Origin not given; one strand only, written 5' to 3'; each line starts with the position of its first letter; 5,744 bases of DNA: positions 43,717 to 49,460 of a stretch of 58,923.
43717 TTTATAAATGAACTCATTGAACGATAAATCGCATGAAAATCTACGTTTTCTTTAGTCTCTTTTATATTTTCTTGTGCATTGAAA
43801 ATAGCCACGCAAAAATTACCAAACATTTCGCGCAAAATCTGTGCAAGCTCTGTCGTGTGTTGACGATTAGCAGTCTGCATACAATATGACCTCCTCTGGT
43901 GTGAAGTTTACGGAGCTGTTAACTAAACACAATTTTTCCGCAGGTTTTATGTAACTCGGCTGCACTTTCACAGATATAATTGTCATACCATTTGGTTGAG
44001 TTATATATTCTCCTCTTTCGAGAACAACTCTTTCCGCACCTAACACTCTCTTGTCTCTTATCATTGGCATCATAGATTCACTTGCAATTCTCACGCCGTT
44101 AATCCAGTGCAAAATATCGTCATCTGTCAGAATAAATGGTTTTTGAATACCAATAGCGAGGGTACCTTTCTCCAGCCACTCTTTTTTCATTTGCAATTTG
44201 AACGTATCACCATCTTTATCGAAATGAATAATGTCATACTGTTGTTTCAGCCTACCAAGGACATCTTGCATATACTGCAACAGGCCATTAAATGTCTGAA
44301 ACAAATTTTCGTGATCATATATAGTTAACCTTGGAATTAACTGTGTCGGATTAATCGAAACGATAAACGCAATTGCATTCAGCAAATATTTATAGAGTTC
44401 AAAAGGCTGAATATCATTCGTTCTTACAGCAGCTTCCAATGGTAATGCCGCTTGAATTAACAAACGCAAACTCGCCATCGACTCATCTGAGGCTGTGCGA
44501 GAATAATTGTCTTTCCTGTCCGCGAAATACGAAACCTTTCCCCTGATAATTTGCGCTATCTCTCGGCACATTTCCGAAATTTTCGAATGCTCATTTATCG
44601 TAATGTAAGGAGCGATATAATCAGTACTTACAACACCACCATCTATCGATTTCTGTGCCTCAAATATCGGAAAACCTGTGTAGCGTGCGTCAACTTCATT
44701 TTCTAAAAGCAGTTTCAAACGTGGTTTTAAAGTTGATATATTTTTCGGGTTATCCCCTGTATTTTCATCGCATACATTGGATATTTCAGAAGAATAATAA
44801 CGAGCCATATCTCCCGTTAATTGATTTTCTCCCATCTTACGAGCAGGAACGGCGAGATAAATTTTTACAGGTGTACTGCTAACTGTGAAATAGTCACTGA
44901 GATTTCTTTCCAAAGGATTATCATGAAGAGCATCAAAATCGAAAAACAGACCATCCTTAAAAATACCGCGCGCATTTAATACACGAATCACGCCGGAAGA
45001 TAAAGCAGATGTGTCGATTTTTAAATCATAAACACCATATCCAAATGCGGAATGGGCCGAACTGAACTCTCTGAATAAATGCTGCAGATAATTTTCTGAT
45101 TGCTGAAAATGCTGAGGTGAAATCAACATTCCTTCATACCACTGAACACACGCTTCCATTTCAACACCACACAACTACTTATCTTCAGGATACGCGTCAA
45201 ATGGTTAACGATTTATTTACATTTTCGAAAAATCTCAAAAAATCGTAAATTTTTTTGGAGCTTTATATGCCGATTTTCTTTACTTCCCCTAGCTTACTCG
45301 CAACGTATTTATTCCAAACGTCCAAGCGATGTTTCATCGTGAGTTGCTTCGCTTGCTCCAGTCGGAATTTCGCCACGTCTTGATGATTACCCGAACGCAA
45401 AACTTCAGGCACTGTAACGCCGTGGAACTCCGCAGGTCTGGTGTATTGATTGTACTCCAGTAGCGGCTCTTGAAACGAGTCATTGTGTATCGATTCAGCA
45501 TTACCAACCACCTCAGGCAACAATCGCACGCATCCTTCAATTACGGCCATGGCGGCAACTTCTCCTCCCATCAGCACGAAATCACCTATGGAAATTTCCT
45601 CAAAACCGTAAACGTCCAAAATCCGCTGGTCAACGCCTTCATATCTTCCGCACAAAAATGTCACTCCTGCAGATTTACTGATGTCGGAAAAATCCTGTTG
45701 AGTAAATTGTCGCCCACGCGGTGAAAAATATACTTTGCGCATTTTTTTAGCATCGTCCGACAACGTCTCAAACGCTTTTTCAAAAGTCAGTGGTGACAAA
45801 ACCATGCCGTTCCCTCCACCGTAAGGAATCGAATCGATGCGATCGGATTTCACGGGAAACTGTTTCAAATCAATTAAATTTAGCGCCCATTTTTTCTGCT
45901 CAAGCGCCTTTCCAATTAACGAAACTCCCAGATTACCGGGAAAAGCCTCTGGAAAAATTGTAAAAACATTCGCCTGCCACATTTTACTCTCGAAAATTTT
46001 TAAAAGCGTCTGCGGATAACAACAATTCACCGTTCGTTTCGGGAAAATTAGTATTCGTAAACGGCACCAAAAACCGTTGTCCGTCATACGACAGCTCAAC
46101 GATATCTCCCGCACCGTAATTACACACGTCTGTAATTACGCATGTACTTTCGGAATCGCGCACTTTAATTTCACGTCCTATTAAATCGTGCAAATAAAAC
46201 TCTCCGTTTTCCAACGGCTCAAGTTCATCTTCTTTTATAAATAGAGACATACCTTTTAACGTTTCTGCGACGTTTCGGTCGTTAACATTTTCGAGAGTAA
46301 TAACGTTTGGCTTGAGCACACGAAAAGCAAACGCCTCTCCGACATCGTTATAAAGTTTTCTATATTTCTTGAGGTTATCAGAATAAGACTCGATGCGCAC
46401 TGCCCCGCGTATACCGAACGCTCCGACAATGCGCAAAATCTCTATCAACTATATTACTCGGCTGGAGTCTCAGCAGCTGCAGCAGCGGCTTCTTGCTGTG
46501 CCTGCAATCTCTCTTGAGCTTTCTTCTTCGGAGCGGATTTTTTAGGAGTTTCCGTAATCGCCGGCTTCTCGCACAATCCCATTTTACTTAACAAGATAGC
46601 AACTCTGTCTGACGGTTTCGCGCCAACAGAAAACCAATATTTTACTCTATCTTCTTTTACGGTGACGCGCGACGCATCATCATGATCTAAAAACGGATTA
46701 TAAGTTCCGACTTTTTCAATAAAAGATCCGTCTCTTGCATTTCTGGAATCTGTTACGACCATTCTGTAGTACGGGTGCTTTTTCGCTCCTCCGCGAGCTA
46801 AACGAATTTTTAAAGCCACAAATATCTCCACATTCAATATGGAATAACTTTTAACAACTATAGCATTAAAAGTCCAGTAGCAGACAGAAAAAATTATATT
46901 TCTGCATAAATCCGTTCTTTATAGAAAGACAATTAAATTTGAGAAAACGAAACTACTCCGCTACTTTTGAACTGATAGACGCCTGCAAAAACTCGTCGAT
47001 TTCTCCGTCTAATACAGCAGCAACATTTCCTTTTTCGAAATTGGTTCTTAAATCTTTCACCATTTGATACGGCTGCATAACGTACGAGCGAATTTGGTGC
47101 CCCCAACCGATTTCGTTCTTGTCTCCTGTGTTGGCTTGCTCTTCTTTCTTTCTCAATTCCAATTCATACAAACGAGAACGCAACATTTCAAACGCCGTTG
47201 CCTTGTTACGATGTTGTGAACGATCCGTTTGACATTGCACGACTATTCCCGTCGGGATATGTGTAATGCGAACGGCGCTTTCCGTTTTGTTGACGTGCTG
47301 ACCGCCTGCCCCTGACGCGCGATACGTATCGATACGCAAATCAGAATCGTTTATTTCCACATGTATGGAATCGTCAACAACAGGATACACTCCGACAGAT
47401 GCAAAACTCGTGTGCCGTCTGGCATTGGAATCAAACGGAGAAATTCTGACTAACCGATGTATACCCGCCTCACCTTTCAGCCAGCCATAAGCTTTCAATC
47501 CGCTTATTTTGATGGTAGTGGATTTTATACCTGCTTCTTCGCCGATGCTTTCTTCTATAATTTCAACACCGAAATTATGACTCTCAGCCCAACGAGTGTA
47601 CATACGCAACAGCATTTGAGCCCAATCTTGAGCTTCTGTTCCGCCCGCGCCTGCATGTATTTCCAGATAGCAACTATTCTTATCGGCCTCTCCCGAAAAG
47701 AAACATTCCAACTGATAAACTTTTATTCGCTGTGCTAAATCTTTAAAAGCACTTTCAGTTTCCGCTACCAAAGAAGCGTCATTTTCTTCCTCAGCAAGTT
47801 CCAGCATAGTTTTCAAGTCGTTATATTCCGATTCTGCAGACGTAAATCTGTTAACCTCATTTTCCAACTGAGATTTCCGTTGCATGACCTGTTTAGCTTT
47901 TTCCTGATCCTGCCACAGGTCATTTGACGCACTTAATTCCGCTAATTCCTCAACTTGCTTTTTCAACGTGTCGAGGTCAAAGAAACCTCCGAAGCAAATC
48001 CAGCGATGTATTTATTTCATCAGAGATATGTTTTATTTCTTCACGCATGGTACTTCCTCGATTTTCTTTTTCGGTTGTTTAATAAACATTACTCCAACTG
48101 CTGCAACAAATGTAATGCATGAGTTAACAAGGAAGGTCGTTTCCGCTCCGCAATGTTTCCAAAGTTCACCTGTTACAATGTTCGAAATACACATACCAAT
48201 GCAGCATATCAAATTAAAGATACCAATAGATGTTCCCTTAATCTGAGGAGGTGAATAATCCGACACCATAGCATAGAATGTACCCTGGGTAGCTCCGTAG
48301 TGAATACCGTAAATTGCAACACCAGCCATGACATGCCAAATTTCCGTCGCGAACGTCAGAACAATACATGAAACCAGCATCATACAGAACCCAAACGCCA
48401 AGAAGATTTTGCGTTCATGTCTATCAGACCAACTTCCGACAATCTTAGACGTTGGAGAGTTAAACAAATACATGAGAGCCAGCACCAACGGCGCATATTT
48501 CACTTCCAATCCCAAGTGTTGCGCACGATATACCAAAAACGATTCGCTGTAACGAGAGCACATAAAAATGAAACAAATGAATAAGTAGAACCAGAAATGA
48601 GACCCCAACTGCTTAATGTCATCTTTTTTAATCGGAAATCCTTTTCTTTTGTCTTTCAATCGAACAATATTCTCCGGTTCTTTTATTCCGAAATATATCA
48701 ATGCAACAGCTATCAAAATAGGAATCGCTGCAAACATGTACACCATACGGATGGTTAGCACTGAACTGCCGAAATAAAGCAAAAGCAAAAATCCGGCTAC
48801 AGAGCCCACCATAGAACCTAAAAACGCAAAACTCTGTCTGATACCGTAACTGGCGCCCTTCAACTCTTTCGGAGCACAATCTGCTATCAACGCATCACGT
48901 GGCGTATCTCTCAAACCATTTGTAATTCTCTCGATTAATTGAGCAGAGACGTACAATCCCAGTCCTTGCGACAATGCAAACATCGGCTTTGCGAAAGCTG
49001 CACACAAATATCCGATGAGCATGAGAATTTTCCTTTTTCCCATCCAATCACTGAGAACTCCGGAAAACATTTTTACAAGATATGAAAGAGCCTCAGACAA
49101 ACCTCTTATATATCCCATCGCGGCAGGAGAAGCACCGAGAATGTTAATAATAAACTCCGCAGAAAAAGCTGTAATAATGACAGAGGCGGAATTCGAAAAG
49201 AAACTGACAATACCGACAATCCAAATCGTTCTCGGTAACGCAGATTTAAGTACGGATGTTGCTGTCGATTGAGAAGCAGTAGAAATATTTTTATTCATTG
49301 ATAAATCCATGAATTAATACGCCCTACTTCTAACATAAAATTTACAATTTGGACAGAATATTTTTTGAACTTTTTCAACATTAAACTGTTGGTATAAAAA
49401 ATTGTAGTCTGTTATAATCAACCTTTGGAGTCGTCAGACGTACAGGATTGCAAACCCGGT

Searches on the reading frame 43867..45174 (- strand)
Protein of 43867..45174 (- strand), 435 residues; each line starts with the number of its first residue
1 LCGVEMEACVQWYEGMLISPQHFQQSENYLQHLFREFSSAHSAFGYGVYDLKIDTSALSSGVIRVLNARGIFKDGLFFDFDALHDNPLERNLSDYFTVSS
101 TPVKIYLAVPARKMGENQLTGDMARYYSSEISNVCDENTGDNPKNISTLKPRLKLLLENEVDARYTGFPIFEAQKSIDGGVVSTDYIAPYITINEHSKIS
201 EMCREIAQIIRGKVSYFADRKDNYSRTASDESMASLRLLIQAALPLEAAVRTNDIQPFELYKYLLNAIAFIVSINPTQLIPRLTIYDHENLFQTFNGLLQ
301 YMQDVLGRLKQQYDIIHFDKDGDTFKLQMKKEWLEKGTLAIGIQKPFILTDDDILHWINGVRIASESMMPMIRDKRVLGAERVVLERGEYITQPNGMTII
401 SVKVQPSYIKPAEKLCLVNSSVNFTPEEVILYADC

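Call 6: search_protein_families(library=pfam, proteins=[window:43867-45174:-], max_evalue=0.01)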
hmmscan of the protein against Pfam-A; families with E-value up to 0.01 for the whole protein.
window:43867-45174:- (435 aa): 1 family
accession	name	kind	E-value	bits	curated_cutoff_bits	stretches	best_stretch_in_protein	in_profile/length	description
PF05936.17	T6SS_VasE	-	7.4e-49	167.1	23.4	1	22-312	1-302/429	Bacterial Type VI secretion, VC_A0110, EvfL, ImpJ, VasE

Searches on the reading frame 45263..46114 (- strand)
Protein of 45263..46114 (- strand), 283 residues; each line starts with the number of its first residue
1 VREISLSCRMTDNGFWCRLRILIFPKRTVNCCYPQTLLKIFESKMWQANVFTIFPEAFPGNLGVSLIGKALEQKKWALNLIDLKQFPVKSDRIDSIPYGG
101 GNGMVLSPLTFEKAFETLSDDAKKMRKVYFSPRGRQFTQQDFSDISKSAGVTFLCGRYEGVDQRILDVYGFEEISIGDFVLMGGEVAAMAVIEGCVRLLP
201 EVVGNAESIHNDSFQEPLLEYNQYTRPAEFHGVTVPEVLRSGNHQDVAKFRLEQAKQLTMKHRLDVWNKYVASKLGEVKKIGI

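Call 6: search_protein_families(library=pfam, proteins=[window:45263-46114:-], max_evalue=0.01)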
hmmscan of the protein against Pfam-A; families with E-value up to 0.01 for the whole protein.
window:45263-46114:- (283 aa): 1 family
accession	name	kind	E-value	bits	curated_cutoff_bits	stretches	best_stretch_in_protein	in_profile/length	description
PF01746.26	tRNA_m1G_MT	-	1.5e-43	149.3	27.3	1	69-263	3-194/195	tRNA (Guanine-1)-methyltransferase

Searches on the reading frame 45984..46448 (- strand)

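Call 6: search_protein_families(library=pfam, proteins=[window:45984-46448:-], max_evalue=0.01)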
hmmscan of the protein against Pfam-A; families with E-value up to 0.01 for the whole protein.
window:45984-46448:- (154 aa): 3 families
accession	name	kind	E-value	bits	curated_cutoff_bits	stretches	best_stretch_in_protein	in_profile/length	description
PF01782.24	RimM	-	2.1e-11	44.4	23.5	1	6-74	4-83/84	RimM N-terminal domain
PF24986.1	PRC_RimM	-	1.5e-05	25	27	1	87-138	2-54/69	RimM PRC barrel domain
PF05239.21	PRC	-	5.1e-05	23.6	21.2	1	82-132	2-61/78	PRC-barrel domain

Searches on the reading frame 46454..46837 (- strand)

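Call 6: search_protein_families(library=pfam, proteins=[window:46454-46837:-], max_evalue=0.01)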
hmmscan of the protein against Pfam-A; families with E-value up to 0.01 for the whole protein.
window:46454-46837:- (127 aa): 1 family
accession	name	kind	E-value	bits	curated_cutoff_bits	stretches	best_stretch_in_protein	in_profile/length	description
PF00886.24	Ribosomal_S16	-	2.2e-26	92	27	1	15-76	1-62/62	Ribosomal protein S16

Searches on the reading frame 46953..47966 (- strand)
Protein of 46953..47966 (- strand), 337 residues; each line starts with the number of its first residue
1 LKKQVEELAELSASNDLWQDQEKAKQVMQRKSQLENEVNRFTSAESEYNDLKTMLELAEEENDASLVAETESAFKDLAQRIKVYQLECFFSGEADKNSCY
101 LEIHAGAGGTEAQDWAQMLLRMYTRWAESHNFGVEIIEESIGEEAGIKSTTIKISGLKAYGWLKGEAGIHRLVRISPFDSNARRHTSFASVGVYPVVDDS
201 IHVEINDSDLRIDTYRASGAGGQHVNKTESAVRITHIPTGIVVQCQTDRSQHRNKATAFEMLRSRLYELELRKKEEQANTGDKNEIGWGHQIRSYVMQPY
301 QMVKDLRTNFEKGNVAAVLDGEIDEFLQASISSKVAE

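Call 6: search_protein_families(library=pfam, proteins=[window:46953-47966:-], max_evalue=0.01)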
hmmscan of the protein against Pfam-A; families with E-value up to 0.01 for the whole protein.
window:46953-47966:- (337 aa): 2 families
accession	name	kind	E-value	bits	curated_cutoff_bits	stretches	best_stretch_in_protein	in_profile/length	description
PF03462.23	PCRF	-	1.2e-58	198.5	24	1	1-191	1-194/194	PCRF domain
PF00472.26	RF-1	-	5.9e-45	152.4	35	1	200-307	2-116/116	RF-1 domain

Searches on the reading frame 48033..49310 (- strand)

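Call 6: search_protein_families(library=pfam, proteins=[window:48033-49310:-], max_evalue=0.01)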
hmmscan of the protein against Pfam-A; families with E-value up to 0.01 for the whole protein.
window:48033-49310:- (425 aa): 7 families
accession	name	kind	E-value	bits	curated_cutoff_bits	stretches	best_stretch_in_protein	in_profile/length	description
PF07690.21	MFS_1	-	5.9e-61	206.7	33.4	2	30-376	2-346/347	Major Facilitator Superfamily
PF00083.30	Sugar_tr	-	8e-14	51.8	22.3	2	272-407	47-184/452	Sugar (and other) transporter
PF12832.13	MFS_1_like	-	1.7e-11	44.2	25.2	2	61-395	32-373/373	MFS_1 like family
PF03092.22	BT1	-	2.1e-09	37.1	22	1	51-408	13-304/432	BT1 family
PF13347.12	MFS_2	-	3e-08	33.1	27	1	41-351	11-341/427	MFS/sugar transport protein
PF03209.21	PUCC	-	9.3e-08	31.9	21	1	277-408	21-166/401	PUCC protein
PF05977.19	MFS_3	-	1.1e-06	27.9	27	2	19-126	5-107/524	Transmembrane secretion effector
